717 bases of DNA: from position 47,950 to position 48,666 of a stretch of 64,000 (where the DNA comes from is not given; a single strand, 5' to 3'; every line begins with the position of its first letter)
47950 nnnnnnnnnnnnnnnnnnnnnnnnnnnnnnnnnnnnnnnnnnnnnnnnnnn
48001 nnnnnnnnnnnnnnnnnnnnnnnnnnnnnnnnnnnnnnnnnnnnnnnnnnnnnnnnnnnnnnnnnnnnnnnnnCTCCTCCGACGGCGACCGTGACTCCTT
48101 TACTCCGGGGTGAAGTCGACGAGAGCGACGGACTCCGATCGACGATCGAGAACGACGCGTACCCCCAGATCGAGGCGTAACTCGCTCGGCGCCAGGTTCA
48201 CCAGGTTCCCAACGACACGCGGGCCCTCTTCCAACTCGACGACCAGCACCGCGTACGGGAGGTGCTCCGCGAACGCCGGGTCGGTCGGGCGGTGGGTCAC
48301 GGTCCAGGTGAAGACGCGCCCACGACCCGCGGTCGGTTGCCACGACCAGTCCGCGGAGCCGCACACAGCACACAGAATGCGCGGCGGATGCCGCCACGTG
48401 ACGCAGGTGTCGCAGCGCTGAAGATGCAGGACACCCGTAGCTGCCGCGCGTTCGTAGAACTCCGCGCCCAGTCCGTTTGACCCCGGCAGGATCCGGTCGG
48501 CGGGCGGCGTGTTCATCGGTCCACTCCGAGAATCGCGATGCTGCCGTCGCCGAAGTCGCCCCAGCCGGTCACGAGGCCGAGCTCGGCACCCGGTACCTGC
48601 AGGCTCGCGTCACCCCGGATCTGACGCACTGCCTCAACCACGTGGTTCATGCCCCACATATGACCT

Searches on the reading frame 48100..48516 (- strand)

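Call 19: search_protein_families(library=pfam, proteins=[window:48100-48516:-], max_evalue=0.001)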
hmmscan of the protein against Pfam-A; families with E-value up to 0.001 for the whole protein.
window:48100-48516:- (138 aa): 2 families
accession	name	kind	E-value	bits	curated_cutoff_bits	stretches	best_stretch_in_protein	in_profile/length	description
PF01796.24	OB_ChsH2_C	-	1.1e-18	67.3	27.1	1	59-123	1-64/65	ChsH2, C-terminal OB-fold domain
PF12172.15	zf-ChsH2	-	1e-08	35.2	23.2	1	24-57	3-36/37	ChsH2, rubredoxin-like zinc ribbon domain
